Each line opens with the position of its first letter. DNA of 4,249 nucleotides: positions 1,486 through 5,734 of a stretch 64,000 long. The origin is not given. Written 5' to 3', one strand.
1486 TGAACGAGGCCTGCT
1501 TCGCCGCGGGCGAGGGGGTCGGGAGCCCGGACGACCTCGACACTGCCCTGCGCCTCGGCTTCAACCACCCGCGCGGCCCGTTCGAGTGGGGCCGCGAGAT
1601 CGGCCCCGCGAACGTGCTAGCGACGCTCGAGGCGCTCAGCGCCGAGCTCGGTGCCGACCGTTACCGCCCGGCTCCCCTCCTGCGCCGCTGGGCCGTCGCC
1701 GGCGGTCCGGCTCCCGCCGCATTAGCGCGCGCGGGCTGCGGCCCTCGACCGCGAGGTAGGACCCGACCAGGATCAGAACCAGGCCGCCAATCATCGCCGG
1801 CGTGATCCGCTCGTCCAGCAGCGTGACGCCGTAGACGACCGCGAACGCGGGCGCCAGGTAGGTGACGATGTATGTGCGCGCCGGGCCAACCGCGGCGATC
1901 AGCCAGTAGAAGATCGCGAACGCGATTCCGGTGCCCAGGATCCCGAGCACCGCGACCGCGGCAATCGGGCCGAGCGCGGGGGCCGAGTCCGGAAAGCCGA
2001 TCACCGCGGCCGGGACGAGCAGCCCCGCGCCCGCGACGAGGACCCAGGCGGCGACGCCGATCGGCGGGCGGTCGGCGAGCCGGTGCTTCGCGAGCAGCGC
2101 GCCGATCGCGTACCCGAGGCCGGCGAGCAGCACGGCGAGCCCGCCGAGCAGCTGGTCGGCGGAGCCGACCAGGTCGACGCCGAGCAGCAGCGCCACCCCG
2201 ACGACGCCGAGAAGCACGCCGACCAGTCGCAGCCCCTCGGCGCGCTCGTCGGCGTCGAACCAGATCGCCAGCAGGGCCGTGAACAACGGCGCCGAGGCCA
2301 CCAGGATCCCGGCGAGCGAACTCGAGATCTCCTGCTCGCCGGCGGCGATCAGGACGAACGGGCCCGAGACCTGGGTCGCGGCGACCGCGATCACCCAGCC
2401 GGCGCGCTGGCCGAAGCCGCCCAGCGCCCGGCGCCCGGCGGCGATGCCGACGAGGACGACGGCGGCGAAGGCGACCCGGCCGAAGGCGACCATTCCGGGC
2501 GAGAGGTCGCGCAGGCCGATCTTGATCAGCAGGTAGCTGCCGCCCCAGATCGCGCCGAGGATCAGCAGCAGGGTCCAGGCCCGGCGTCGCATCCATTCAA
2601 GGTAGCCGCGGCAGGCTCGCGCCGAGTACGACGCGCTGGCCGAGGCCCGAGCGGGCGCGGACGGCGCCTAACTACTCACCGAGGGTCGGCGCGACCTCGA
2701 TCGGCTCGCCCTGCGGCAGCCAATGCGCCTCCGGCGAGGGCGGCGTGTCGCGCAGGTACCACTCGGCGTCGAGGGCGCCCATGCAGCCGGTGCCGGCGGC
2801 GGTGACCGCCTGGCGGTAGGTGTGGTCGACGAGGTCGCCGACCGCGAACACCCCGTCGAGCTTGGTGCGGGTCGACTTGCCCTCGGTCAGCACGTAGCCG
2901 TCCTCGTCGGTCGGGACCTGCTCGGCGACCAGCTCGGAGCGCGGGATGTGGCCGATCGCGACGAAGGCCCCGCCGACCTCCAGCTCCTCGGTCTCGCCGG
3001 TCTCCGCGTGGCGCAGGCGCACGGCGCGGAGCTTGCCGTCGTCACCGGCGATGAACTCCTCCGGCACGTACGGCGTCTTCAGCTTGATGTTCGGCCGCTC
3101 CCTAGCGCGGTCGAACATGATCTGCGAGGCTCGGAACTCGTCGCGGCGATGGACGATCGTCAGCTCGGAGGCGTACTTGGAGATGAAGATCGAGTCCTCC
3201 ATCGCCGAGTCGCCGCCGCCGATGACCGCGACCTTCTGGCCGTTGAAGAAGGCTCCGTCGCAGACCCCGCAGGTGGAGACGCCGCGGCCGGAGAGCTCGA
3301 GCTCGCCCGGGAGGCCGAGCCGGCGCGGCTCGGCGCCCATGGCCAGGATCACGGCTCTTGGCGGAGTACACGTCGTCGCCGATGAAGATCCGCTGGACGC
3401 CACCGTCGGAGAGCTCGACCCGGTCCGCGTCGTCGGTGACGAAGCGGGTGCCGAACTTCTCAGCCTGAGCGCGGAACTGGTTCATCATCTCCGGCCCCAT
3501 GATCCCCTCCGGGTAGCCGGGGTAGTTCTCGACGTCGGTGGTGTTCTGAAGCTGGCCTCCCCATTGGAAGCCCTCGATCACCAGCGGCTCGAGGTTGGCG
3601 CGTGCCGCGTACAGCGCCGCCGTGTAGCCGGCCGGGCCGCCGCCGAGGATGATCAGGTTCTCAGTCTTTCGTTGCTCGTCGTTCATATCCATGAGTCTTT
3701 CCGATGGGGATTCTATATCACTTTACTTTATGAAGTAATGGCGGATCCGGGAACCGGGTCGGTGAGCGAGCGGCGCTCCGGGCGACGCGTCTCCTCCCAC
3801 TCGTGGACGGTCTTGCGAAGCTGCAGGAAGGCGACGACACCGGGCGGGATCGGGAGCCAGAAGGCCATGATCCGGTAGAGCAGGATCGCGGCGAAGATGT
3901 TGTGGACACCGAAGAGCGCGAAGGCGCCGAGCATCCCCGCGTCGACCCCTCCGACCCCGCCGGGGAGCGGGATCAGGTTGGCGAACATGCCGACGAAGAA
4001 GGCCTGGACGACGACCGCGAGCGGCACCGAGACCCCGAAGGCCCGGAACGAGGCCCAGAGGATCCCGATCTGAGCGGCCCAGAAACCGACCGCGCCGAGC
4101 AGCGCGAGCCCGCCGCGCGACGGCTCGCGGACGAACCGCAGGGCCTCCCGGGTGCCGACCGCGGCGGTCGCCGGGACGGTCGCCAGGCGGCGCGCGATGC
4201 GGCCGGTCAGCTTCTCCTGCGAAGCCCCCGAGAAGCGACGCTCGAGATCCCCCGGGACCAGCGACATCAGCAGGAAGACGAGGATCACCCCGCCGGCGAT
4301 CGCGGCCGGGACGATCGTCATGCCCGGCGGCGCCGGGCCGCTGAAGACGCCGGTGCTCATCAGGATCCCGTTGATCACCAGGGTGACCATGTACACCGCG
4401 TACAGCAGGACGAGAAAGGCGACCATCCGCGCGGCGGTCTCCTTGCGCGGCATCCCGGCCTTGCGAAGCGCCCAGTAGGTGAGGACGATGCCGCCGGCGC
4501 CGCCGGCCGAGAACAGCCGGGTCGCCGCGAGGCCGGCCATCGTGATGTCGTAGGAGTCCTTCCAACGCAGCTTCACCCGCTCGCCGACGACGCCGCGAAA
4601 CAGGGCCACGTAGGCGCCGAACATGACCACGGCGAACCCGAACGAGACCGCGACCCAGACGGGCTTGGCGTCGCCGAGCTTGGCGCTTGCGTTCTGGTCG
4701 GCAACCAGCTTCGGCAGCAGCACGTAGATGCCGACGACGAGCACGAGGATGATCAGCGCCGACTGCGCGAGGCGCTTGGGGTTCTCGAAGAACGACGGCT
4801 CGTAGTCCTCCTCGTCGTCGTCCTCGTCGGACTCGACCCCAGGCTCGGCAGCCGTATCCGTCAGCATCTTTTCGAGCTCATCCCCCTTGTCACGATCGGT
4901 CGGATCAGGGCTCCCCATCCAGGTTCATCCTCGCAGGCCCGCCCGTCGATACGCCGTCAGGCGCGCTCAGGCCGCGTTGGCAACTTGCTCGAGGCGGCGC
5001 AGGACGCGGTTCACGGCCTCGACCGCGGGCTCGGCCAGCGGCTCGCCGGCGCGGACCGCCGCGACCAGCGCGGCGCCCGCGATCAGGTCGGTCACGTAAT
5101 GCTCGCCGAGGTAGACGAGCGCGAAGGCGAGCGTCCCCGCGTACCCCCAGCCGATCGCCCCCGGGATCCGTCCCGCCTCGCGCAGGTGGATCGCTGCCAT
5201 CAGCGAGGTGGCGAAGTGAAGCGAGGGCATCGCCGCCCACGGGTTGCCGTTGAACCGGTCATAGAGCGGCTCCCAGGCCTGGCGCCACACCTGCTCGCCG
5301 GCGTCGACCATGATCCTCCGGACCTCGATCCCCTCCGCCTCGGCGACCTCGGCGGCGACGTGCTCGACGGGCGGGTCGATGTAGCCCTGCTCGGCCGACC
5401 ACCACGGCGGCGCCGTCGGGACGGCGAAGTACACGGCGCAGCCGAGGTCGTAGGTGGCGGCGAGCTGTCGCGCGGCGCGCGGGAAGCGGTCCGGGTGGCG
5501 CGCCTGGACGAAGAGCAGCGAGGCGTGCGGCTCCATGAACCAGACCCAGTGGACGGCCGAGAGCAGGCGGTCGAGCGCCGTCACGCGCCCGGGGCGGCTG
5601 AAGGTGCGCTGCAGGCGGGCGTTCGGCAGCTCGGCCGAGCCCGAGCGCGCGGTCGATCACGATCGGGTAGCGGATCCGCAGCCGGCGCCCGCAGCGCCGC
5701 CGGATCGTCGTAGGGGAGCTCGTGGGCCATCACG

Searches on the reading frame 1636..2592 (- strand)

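Call 33: search_protein_families(library=pfam, proteins=[window:1636-2592:-], max_evalue=0.001)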
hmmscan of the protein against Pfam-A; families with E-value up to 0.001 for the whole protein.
window:1636-2592:- (318 aa): 1 family
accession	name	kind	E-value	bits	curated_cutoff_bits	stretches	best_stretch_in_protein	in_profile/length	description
PF00892.27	EamA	-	1.5e-33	116.4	28.2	2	149-281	2-133/135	EamA-like transporter family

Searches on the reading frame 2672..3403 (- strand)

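Call 33: search_protein_families(library=pfam, proteins=[window:2672-3403:-], max_evalue=0.001)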
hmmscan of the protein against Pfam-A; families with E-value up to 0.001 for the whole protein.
window:2672-3403:- (243 aa): 3 families
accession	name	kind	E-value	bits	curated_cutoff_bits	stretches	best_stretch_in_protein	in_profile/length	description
PF07992.20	Pyr_redox_2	-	8.6e-32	111.1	26.1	1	17-206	102-291/291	Pyridine nucleotide-disulphide oxidoreductase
PF00070.33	Pyr_redox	-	6.8e-14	52.6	22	1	57-131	1-80/82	Pyridine nucleotide-disulphide oxidoreductase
PF13738.12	Pyr_redox_3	-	4.1e-09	36.5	30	1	16-189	126-305/305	Pyridine nucleotide-disulphide oxidoreductase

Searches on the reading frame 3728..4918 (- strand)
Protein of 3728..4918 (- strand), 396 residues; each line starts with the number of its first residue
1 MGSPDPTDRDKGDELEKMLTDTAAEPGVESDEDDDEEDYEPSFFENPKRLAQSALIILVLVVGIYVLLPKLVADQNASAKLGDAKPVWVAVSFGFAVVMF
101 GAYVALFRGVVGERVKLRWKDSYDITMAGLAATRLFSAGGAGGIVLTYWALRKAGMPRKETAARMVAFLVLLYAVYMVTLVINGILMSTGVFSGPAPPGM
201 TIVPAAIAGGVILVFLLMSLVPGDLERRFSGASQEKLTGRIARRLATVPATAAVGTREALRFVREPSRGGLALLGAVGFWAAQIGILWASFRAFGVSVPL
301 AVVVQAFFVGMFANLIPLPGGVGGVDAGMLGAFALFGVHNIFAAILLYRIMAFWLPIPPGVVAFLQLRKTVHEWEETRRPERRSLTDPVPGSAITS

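Call 33: search_protein_families(library=pfam, proteins=[window:3728-4918:-], max_evalue=0.001)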
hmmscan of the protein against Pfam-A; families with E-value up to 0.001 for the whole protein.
window:3728-4918:- (396 aa): 1 family
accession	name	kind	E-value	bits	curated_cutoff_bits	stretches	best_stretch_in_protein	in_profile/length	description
PF03706.18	LPG_synthase_TM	-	2.8e-18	66.9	33.4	1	60-360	8-302/302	Lysylphosphatidylglycerol synthase TM region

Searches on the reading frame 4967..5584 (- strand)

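Call 33: search_protein_families(library=pfam, proteins=[window:4967-5584:-], max_evalue=0.001)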
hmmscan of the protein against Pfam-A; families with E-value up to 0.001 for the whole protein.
window:4967-5584:- (205 aa): 2 families
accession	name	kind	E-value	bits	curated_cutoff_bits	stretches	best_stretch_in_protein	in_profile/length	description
PF14378.12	PAP2_3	-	1.2e-23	84.3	27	1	14-177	39-187/190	PAP2 superfamily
PF01569.27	PAP2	-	1.1e-05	25.6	27.2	1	107-175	47-115/130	PAP2 superfamily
